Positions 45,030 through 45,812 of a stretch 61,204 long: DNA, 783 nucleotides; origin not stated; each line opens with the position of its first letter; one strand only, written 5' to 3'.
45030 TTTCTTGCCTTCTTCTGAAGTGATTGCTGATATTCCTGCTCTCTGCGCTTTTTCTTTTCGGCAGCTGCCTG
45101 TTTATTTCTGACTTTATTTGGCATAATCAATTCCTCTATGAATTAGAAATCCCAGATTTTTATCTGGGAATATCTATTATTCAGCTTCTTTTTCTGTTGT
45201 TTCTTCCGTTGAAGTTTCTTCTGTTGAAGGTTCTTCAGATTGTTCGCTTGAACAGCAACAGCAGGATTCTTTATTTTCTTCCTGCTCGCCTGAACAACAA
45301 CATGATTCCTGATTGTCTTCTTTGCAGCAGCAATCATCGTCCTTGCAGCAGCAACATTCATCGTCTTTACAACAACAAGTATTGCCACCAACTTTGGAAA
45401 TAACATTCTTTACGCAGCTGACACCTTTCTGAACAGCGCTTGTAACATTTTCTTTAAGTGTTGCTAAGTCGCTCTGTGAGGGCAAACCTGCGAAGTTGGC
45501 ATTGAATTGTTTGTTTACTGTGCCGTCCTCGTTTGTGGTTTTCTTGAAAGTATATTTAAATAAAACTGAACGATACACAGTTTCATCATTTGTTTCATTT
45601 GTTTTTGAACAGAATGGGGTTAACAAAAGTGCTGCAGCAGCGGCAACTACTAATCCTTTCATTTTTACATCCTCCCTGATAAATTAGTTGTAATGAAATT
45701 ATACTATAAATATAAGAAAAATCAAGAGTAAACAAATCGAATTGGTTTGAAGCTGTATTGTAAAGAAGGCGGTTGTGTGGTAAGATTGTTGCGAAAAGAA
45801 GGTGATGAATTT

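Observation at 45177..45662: Exported protein with 17 cysteines in five CCC/CCCC runs inside 42 residues, in an apparent operon with a PrsA-like foldase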

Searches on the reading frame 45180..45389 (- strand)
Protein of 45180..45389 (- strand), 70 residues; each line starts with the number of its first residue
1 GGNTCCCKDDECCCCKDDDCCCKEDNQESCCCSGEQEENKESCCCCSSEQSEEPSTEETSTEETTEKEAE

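Call 52: find_homologous_proteins(query=A6, max_evalue=0.01)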
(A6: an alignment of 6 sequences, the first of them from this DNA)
Query A6 (6 sequences): 4428 candidates shared short words with the query, none scored E <= 0.01.

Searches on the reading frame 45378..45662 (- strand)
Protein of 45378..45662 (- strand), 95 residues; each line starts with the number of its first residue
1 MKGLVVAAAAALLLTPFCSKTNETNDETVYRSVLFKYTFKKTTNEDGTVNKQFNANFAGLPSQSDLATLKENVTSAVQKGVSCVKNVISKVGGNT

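Call 24: find_homologous_proteins(query=A3, max_evalue=0.001)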
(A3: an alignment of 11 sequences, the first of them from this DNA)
Query A3 (11 sequences) (95 aa, profile of the alignment): 20 proteins with E <= 0.001 among 8000 candidates.
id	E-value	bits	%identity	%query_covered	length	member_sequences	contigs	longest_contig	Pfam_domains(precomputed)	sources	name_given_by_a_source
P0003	4.1e-38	147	72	95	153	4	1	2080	-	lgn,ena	-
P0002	1.0e-36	143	62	95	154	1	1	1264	-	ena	-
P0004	1.5e-36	142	71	95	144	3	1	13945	-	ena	-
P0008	1.2e-35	139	30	94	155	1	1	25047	-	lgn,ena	-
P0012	2.6e-33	132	32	95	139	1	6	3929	PF28479.1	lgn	-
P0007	5.9e-33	131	28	80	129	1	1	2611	-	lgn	-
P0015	1.0e-32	130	33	93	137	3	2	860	-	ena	-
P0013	1.1e-32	130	37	83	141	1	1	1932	-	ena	-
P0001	4.9e-32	128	100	100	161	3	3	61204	-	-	-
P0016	1.1e-31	127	33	93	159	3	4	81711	-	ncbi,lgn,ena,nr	ncbi:MAG: hypothetical protein IJR55_04715 [Clostridia bacterium]|nr:hypothetical protein [Clostridi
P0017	1.4e-31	126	33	83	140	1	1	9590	-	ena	-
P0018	4.5e-31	125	29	94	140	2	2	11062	-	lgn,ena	-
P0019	3.8e-30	122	39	89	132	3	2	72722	-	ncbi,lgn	-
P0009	9.2e-30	120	36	95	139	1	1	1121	-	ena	-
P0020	1.6e-27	113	39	91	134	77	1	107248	-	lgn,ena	-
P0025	1.5e-4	39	-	-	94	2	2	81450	-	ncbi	-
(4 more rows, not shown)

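Call 25: search_solved_structures(query=A3, max_evalue=10)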
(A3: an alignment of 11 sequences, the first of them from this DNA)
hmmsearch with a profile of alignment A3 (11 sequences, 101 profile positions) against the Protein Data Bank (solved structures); distinct sequences matched with E-value up to 10: 5.
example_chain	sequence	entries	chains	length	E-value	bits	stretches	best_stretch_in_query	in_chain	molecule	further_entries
5fdy_A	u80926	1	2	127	1.3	12.4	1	54-77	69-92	Sodium channel subunit beta-2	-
21tp_C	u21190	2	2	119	1.4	12.2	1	54-77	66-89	Sodium channel regulatory subunit beta-2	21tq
6j8e_C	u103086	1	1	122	1.5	12.2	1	54-77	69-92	Sodium channel subunit beta-2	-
5feb_A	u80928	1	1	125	1.5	12.1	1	54-77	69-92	Sodium channel subunit beta-2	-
6vrr_A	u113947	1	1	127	1.5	12.1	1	54-77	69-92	Sodium channel subunit beta-2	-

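Call 28: find_encoding_contigs(protein=P0016, flank=5000, max_places=2)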
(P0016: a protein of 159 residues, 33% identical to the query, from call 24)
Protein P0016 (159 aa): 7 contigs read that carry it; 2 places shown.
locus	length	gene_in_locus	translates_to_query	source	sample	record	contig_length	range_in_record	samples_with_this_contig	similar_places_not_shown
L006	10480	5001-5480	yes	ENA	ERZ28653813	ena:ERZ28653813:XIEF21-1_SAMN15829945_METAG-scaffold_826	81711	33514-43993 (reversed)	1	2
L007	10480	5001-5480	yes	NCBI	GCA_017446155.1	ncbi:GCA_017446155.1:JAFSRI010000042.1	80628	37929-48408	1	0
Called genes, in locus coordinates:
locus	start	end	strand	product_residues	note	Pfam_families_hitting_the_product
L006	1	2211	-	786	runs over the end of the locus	PF03477:ATP-cone, PF13597:NRDD, PF00462:Glutaredoxin (weak)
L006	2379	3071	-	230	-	PF13353:Fer4_12, PF04055:Radical_SAM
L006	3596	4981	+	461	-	PF02517:Rce1-like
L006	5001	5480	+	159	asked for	-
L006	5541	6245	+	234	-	PF05198:IF3_N, PF00707:IF3_C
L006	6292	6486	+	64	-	PF01632:Ribosomal_L35p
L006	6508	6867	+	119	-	PF00453:Ribosomal_L20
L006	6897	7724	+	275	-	PF22435:MRM3-like_sub_bind, PF00588:SpoU_methylase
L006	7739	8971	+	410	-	PF02481:DNA_processg_A, PF18306:LDcluster4 (weak)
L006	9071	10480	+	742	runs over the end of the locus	PF01751:Toprim, PF01131:Topoisom_bac, PF01396:Zn_ribbon_Top1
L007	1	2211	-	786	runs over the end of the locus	PF03477:ATP-cone, PF13597:NRDD, PF00462:Glutaredoxin (weak)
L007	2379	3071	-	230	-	PF13353:Fer4_12, PF04055:Radical_SAM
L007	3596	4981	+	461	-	PF02517:Rce1-like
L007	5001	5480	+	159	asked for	-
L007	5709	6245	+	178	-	PF05198:IF3_N, PF00707:IF3_C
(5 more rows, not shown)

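Call 29: find_encoding_contigs(protein=P0020, flank=5000, max_places=2)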
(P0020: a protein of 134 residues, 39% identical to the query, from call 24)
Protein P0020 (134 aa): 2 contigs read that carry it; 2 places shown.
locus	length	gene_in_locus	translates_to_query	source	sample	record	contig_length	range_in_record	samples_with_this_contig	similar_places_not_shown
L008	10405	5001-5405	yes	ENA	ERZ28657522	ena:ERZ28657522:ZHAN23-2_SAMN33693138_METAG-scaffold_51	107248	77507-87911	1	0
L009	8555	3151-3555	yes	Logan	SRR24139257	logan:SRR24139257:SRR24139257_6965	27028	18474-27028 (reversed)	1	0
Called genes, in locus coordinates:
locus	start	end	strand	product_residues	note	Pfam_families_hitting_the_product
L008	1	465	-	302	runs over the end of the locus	PF00890:FAD_binding_2, PF01266:DAO (weak), PF03486:HI0933_like (weak), PF07992:Pyr_redox_2, PF12831:FAD_oxidored, PF13450:NAD_binding_8 (weak), PF13738:Pyr_redox_3, PF00070:Pyr_redox, +3 more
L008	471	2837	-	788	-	PF03477:ATP-cone, PF13597:NRDD, PF00462:Glutaredoxin (weak)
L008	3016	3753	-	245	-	PF13353:Fer4_12, PF04055:Radical_SAM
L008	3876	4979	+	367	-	PF02517:Rce1-like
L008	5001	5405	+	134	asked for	-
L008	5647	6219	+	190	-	PF05198:IF3_N, PF00707:IF3_C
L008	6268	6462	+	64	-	PF01632:Ribosomal_L35p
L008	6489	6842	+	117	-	PF00453:Ribosomal_L20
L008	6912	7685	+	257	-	PF22435:MRM3-like_sub_bind, PF00588:SpoU_methylase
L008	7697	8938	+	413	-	PF02481:DNA_processg_A, PF18306:LDcluster4 (weak)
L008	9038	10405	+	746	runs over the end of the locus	PF01751:Toprim, PF01131:Topoisom_bac, PF01396:Zn_ribbon_Top1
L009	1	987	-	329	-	?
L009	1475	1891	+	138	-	-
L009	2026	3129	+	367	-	PF02517:Rce1-like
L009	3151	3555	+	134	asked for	-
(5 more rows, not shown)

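Call 33: search_protein_families(library=pfam, proteins=[P0018, P0016, P0020, P0025], max_evalue=10)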
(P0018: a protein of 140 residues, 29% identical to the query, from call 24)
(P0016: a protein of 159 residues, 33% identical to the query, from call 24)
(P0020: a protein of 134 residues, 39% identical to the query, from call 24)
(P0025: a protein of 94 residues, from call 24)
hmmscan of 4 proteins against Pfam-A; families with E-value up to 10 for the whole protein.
P0018 (140 aa): 2 families
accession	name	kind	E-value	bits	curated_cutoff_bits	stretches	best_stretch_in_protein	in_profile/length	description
PF01442.23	Apolipoprotein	-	0.0016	18.6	90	1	75-124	133-182/190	Apolipoprotein A1/A4/E domain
PF12732.12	YtxH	-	0.041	14.8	37.5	1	74-116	28-70/71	YtxH-like protein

P0016 (159 aa): 4 families
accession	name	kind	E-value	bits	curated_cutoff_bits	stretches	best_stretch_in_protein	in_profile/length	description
PF10805.13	DUF2730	-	0.0074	16.8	24.9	1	29-90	27-84/102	Protein of unknown function (DUF2730)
PF12732.12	YtxH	-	0.0093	16.8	37.5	2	86-135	21-55/71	YtxH-like protein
PF14109.11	GldH_lipo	-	0.019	16.1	27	1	19-67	32-78/129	GldH lipoprotein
PF11714.13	Inhibitor_I53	-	0.13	12.9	25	1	8-56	9-62/78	Thrombin inhibitor Madanin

P0020 (134 aa): 0 families

P0025 (94 aa): 2 families
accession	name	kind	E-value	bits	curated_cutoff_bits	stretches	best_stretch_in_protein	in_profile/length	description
PF25783.1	BigA_beta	-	0.049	13.9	24.3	1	26-51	53-78/84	BigA beta sandwich domain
PF18968.5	DUF5707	-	0.06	13.7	26.8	1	39-70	22-54/98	Family of unknown function (DUF5707)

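Call 76: predict_structure(alignment_id=A3)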
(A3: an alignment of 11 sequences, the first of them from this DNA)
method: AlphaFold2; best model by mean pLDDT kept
length: 95 residues; sequences in the alignment: 11
mean_pLDDT: 60.0   pTM: 0.41
mean pLDDT of the five models: 60.0, 57.0, 51.5, 50.4, 48.8
residues with pLDDT >= 90: 0; 70-90: 20; 50-70: 62; < 50: 13
segments of 3 or more residues with pLDDT < 50: 1-7, 92-95
pLDDT, mean of each block of 10 residues (from residue 1): 47 59 63 67 76 70 61 52 55 40
secondary structure, 60 per line:
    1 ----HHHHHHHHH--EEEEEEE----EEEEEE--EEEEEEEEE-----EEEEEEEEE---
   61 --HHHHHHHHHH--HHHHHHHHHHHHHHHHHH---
elements in order: H5-13 E16-22 E27-32 E35-43 E49-57 H63-72 H75-92

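Call 78: fold_search(model_id=the predicted structure, library=pdb)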
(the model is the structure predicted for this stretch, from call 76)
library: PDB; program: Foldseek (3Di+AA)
matches with E <= 10: 855; with E <= 0.001: 0
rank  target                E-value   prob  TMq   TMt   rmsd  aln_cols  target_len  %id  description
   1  6cn7_A                5.1e-02  0.60  0.24  0.07  10.7        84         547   12  The structure of aerobactin synthetase IucC from a hypervirulent pathotype of Klebsiella pneumoniae (released 2018-04-11)
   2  6cn7_G                6.6e-02  0.57  0.24  0.07  10.7        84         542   12  The structure of aerobactin synthetase IucC from a hypervirulent pathotype of Klebsiella pneumoniae (released 2018-04-11)
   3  6cn7_B                8.4e-02  0.51  0.24  0.07  10.7        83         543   12  The structure of aerobactin synthetase IucC from a hypervirulent pathotype of Klebsiella pneumoniae (released 2018-04-11)
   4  6cn7_D                1.0e-01  0.47  0.24  0.07  10.8        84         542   12  The structure of aerobactin synthetase IucC from a hypervirulent pathotype of Klebsiella pneumoniae (released 2018-04-11)
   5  6cn7_H                1.1e-01  0.44  0.24  0.07  10.7        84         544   12  The structure of aerobactin synthetase IucC from a hypervirulent pathotype of Klebsiella pneumoniae (released 2018-04-11)
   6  6cn7_C                1.1e-01  0.44  0.24  0.07  10.7        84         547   12  The structure of aerobactin synthetase IucC from a hypervirulent pathotype of Klebsiella pneumoniae (released 2018-04-11)
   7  6cn7_E                1.2e-01  0.44  0.24  0.07  10.2        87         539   14  The structure of aerobactin synthetase IucC from a hypervirulent pathotype of Klebsiella pneumoniae (released 2018-04-11)
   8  6cn7_F                1.4e-01  0.41  0.24  0.07   9.8        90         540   13  The structure of aerobactin synthetase IucC from a hypervirulent pathotype of Klebsiella pneumoniae (released 2018-04-11)
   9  1y9l                  2.4e-01  0.57  0.27  0.24  10.2        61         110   15  The X-ray structure of an secretion system protein (released 2005-04-12)
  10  5i7k_A                2.4e-01  0.13  0.18  0.09  18.9        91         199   12  Crystal Structure of Human SPLUNC1 Dolphin Mutant D1 (G58A, S61A, G62E, G63D, G66D, I67T) (released 2016-05-18)
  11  7tgn_C                2.5e-01  0.28  0.24  0.06  10.9        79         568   15  Crystal structure of DesD, the desferrioxamine synthetase from the Streptomyces violaceus salmycin biosynthetic pathwa (released 2022-07-06)
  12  7tgn_D                2.8e-01  0.25  0.24  0.06  10.2        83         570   13  Crystal structure of DesD, the desferrioxamine synthetase from the Streptomyces violaceus salmycin biosynthetic pathwa (released 2022-07-06)
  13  7nvr_l                3.4e-01  0.35  0.32  0.08  14.1        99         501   12  Human Mediator with RNA Polymerase II Pre-initiation complex (released 2021-05-05)
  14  9faj_L                3.8e-01  0.44  0.38  0.22   7.0        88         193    9  CryoEM structure of human full-length alpha1beta3gamma2 GABA(A) receptor in complex with GARLH4, the TMD of Neuroligin (released 2025-07-02)
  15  9fau_L                4.1e-01  0.38  0.35  0.22   7.8        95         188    8  CryoEM structure of human full-length beta3gamma2 GABA(A) receptor in complex with GARLH4, the TMD of Neuroligin2 and  (released 2025-07-02)
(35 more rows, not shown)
